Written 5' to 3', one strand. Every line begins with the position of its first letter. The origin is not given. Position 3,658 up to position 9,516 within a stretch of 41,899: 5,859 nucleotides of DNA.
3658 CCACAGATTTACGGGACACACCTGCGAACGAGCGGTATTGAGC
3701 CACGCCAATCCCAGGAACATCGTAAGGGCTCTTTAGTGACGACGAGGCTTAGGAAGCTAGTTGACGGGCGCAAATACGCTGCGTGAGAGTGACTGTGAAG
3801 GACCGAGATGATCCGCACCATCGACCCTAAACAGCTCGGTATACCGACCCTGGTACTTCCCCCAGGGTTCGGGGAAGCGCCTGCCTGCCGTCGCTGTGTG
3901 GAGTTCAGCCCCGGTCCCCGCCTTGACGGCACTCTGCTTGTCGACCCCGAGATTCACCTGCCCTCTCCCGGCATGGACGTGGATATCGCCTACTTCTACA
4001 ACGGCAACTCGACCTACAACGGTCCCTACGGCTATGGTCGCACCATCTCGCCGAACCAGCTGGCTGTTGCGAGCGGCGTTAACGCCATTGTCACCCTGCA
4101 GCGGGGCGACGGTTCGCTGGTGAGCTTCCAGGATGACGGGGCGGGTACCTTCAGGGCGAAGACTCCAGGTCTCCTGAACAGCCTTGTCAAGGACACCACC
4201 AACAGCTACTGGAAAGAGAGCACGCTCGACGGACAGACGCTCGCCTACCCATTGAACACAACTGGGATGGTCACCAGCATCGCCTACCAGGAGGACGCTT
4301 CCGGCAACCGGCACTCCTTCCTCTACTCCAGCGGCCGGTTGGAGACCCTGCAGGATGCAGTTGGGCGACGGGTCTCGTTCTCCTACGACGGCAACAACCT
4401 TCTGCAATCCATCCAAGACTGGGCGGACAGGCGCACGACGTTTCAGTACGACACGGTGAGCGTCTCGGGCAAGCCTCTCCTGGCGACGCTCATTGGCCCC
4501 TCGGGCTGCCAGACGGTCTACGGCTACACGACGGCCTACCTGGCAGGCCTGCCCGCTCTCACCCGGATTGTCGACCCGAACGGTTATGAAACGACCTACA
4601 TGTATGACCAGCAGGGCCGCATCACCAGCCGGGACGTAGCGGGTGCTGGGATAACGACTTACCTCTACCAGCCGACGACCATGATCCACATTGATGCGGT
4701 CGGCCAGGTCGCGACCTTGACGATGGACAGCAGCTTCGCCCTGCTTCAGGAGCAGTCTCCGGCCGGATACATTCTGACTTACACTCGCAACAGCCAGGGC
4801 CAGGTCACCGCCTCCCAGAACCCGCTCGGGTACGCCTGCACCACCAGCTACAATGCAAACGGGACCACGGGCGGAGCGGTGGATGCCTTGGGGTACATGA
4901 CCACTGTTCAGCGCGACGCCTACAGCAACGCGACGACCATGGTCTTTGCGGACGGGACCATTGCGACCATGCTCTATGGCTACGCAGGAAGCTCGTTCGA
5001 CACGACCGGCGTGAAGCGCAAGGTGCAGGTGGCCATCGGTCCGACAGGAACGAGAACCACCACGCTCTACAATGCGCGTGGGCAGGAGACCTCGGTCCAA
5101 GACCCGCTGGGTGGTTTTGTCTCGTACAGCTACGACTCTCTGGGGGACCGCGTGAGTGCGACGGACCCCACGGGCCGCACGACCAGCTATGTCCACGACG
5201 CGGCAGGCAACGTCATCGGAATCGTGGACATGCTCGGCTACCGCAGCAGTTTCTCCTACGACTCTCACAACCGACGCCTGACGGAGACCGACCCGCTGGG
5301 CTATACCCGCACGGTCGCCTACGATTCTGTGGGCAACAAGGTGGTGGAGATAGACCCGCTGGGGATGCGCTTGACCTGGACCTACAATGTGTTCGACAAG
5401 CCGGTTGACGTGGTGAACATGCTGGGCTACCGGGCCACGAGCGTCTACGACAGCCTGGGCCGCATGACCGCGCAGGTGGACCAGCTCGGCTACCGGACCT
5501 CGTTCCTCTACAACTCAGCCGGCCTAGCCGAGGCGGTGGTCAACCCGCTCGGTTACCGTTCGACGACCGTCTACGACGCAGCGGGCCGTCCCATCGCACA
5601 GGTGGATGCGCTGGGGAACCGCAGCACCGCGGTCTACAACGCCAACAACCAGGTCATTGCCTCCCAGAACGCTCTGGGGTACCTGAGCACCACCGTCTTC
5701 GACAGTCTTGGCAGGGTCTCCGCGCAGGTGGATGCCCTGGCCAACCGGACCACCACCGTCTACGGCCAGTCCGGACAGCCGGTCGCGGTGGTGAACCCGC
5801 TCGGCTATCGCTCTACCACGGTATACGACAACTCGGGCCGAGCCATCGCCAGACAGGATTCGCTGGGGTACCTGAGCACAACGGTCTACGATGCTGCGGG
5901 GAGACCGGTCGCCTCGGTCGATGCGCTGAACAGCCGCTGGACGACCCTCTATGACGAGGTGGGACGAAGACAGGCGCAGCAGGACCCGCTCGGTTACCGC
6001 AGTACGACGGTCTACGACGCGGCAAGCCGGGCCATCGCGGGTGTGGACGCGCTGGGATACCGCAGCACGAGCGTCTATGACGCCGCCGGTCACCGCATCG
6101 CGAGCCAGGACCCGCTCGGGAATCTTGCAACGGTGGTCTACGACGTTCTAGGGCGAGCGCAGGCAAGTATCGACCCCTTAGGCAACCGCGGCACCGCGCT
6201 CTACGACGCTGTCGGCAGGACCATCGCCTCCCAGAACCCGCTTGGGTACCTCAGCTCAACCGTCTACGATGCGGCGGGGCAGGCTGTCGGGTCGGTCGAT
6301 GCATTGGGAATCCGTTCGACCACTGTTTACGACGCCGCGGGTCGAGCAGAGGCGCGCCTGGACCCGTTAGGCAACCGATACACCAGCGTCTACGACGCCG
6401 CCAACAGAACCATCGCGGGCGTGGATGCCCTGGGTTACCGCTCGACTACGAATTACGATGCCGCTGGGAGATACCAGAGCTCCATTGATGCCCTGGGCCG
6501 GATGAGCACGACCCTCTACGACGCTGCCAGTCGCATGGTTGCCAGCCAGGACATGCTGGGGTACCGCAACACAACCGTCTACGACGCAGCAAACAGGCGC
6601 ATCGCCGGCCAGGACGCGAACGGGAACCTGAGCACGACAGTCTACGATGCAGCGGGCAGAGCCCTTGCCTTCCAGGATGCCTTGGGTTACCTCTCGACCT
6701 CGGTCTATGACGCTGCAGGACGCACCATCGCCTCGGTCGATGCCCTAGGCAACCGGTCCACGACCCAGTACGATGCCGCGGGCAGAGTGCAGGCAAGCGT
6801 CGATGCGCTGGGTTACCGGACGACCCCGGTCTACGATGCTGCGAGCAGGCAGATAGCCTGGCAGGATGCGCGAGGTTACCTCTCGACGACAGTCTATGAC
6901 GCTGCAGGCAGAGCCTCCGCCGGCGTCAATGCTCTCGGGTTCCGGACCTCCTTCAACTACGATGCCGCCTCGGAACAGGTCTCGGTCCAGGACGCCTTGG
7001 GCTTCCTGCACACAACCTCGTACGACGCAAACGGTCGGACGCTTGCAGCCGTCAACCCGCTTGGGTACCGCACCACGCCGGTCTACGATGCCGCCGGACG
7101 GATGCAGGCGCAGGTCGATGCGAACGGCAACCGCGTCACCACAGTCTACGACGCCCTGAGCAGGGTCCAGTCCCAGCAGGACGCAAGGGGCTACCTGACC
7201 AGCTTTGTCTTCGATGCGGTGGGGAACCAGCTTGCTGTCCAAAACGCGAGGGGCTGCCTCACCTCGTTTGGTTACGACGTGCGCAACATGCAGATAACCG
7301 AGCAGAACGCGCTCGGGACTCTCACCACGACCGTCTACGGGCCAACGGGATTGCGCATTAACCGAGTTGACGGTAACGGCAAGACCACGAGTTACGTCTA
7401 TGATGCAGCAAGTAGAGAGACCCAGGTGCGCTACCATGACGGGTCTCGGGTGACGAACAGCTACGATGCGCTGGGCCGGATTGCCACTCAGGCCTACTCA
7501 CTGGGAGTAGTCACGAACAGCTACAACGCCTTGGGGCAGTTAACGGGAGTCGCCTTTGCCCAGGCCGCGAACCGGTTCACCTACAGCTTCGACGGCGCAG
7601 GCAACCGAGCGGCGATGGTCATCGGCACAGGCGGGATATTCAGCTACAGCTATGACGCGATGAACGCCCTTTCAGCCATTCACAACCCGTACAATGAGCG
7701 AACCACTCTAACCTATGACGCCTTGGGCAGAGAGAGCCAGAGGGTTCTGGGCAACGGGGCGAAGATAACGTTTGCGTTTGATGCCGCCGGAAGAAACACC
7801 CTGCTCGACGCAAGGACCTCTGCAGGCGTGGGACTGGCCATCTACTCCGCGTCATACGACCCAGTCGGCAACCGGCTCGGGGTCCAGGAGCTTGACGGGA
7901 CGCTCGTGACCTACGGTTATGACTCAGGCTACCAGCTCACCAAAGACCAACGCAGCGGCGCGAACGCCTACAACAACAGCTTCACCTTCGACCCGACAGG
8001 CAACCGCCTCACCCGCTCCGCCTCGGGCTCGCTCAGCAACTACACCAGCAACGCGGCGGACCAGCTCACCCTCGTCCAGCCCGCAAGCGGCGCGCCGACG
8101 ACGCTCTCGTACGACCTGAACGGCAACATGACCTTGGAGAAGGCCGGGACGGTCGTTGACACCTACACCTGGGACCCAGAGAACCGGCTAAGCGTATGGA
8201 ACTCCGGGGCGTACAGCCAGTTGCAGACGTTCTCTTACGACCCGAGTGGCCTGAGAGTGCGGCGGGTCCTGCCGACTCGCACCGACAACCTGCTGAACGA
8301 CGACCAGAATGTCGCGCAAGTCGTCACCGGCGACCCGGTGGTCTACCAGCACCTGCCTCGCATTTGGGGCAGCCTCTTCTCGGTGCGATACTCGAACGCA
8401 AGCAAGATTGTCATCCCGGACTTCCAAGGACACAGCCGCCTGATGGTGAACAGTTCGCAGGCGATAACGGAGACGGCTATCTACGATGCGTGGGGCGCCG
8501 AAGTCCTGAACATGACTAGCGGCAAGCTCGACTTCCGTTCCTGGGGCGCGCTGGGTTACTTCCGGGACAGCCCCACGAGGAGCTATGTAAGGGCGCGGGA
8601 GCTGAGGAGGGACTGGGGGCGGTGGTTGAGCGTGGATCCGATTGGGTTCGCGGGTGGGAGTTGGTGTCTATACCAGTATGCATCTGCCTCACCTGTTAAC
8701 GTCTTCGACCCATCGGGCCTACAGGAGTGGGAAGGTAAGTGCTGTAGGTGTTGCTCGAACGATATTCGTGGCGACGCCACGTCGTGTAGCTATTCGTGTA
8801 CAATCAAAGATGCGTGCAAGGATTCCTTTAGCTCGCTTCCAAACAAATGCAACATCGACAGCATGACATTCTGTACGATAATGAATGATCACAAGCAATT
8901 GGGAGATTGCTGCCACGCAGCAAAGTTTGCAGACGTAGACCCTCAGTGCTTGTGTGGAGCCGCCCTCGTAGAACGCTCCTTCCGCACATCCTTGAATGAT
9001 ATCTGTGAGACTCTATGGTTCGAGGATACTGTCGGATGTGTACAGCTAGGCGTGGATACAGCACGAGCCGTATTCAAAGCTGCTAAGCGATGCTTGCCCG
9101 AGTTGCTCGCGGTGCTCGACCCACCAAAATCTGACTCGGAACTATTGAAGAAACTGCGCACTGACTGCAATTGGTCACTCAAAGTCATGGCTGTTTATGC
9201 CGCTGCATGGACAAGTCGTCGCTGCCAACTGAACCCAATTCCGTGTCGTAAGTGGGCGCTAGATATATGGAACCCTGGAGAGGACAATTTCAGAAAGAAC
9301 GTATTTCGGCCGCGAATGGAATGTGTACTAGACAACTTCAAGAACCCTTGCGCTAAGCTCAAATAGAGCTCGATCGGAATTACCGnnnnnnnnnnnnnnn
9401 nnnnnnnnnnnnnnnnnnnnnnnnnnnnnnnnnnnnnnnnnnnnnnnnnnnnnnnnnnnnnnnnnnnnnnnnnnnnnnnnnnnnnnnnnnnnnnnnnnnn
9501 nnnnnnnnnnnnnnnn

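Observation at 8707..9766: Unassignable Cys-rich (~21 Cys in ~213 aa) Rhs C-terminal toxin domain paired with a membrane-anchored ankyrin-repeat immunity candidate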

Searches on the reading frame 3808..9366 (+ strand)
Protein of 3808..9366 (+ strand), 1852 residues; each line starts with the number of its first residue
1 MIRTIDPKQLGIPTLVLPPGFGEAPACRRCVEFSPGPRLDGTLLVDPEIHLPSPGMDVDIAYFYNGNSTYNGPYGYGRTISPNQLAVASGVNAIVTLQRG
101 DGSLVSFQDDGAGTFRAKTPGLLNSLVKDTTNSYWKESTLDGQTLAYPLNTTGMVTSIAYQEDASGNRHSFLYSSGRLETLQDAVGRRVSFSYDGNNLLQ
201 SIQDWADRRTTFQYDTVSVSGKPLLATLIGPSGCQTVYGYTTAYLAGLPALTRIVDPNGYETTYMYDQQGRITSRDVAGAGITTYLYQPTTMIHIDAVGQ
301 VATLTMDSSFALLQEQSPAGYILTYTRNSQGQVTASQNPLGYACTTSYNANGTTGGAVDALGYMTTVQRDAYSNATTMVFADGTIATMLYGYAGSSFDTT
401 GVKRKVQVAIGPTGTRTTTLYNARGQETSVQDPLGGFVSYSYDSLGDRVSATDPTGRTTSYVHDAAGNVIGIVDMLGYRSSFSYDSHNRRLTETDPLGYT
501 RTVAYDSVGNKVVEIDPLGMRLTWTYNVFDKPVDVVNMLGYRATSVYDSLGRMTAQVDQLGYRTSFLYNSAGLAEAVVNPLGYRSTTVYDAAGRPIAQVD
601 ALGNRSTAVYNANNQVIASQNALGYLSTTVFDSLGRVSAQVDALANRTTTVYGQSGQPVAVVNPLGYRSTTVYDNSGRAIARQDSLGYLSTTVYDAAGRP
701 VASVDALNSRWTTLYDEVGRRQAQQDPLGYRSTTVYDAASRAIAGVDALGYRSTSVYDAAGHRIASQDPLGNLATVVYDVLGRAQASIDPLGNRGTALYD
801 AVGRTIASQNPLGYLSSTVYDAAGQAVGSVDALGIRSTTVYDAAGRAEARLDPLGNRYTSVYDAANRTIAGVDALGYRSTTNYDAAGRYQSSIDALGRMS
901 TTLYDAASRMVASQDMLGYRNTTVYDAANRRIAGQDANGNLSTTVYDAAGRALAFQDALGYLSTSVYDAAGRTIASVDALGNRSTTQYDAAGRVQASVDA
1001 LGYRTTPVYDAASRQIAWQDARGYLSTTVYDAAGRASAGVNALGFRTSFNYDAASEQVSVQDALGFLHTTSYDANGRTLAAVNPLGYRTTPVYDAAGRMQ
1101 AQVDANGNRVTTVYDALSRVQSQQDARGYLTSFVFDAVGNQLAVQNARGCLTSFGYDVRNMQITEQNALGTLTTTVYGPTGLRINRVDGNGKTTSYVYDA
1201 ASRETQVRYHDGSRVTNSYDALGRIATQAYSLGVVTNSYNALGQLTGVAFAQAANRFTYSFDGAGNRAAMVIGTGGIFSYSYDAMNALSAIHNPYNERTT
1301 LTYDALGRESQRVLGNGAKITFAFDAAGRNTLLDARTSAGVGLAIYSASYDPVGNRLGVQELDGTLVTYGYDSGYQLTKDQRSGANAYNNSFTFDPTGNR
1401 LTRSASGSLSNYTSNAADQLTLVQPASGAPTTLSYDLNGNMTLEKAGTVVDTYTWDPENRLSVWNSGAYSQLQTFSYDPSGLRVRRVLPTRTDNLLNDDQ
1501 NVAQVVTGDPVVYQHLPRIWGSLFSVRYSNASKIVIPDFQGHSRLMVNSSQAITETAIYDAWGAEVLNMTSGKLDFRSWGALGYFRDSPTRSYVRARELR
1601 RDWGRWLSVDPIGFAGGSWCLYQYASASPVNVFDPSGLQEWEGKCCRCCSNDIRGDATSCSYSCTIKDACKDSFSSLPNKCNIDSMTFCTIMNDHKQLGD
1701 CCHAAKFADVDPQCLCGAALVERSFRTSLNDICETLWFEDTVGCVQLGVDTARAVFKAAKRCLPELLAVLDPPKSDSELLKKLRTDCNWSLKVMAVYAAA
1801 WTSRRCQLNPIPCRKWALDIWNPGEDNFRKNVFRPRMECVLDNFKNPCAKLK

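Call 7: search_protein_families(library=pfam, proteins=[window:3808-9366:+], max_evalue=1)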
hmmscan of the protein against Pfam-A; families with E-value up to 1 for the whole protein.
window:3808-9366:+ (1852 aa): 5 families
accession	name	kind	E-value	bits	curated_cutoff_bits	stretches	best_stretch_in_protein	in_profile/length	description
PF05593.20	RHS_repeat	-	7.4e-108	351.7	22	28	421-458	1-38/38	RHS Repeat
PF21785.3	Bflower_2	-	6.9e-08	32.8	38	0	809-872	41-96/112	5-fold beta-flower protein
PF17362.7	pXO2-34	-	2.7e-06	27.8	30.8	0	585-624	29-68/79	Family of unknown function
PF18085.6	Mak_N_cap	-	0.055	14.9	22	0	1082-1117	50-85/87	Maltokinase N-terminal cap domain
PF04852.17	ALOG_dom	-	0.081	13.5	26.6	0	825-862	84-120/126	ALOG domain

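Call 9: search_protein_families(library=ncbifam, proteins=[window:3808-9366:+], max_evalue=1)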
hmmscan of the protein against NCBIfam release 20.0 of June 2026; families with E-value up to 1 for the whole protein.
window:3808-9366:+ (1852 aa): 5 families
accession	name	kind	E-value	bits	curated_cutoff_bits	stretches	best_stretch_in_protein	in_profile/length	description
TIGR01643.1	YD_repeat_2x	repeat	5.2e-82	267.4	15.8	18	421-461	1-41/42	YD repeat-containing protein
NF041261.1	RHS_core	equivalog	4e-76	256.8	2000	9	648-846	472-671/1261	RHS element core protein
NF033708.1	T9SS_Cterm_ChiA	domain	8.5e-16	57.6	40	2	587-615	5-35/55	T9SS sorting signal type C domain-containing protein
TIGR03696.1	Rhs_assc_core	domain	4.2e-11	43.2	32.5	1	1559-1638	1-76/76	RHS repeat-associated core domain-containing protein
NF009896.0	PRK13356.1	equivalog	0.0021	17.2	262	0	591-639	139-187/287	branched-chain amino acid aminotransferase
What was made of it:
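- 8482..8721 (+): RHS repeat-associated core (aa 1559-1638), ending in DPSGL. Autoproteolytic release of the tail after Leu1638 is expected by analogy with characterised Rhs/TcC proteins (inference). TIGR03696 E 4e-11 (call 9).
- On Rhs / YD-repeat polymorphic toxin: PF05593, 28 stretches, E 7e-108; TIGR01643 E 5e-82 (calls 7, 9) TIGR03696 at aa 1559-1638 (call 9). No such Pfam or NCBIfam hit in aa 1-420 (calls 7, 9).
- Checked: It has 28 RHS_repeat stretches (Pfam E 7e-108, call 7) and an RHS-associated core (TIGR03696, aa 1559-1638, call 9).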

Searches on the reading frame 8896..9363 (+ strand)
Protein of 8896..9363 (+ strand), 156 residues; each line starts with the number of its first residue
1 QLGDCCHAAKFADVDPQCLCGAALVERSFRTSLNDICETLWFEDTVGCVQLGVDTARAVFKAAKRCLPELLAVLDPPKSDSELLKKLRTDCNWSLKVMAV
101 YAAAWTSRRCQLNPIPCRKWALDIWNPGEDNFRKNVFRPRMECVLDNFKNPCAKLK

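Call 75: find_related_loci(query=A3, collection=metagenome_contigs, flank=3000)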
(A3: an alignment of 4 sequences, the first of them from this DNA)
Query A3 (153 aa) in metagenome_contigs; peptide patterns used: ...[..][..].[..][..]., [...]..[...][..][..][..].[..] (x = any residue, [..] = any of these).
123 stretches matched a pattern; 1 encode a relative of the query (tblastn E <= 1e-3); 1 distinct loci.
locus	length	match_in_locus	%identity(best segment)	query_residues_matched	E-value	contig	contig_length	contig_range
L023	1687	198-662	38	1-147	3e-29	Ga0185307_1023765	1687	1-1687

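Call 83: search_solved_structures(query=A4, max_evalue=10, show_alignments=2)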
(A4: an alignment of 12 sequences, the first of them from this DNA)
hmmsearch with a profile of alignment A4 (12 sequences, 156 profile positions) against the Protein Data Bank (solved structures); distinct sequences matched with E-value up to 10: 8.
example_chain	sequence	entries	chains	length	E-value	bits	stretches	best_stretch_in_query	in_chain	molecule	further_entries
3ipi_A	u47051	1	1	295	0.0064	19.3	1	38-72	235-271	Geranyltranstransferase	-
7f52_A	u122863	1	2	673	0.29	14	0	83-109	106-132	Non-structural protein 2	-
4n80_A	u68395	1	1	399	0.35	13.7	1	5-59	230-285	Uncharacterized protein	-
4m5f_A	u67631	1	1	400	0.35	13.7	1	5-59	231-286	Uncharacterized protein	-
4n7s_A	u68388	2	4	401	0.35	13.7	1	5-59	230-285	Uncharacterized protein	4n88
4m5e_A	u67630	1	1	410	0.36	13.6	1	5-59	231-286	Uncharacterized protein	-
3wa5_A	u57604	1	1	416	0.37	13.6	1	5-59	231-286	Type VI secretion exported 3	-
4luq_A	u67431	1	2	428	0.38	13.6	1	5-59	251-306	Uncharacterized protein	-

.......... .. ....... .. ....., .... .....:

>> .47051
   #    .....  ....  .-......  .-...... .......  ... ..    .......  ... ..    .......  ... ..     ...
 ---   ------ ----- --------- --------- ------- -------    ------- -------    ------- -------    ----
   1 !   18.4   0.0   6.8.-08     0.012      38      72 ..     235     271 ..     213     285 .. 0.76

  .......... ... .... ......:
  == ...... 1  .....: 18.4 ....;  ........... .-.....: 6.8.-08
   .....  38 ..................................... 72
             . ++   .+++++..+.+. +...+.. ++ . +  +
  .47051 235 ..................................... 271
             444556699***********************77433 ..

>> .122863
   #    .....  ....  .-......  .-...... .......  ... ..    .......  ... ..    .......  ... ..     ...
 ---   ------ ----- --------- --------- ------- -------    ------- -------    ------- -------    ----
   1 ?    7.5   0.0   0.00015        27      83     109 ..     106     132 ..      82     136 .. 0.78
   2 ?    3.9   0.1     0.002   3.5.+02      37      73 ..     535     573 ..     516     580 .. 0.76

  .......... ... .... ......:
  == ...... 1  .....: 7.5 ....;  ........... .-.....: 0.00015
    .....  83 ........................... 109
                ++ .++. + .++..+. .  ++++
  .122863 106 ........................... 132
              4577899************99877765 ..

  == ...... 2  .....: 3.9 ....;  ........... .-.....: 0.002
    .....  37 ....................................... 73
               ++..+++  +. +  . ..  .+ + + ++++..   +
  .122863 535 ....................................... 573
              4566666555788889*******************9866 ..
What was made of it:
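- The best PDB sequence hit of the profile is a chance-looking 35-aa match to a prenyltransferase (E 0.006), ahead of Tse3 (call 83).
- Tried and rejected: It covers 35 aa and has no support from fold search (call 83).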

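Call 92: search_protein_families(library=phrogs, alignment_id=A4, max_evalue=5)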
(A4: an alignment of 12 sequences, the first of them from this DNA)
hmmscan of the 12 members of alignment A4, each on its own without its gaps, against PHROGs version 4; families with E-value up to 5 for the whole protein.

A. member 1, seq(156 aa): 0 families

B. families by the number of members that match (of 12 scanned): 5 families
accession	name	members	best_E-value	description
phrog_7234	-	1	0.076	-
phrog_26815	-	1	0.09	-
phrog_27525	-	1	0.17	-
phrog_6732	-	1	0.2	-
phrog_18890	-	1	0.34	transcriptional regulator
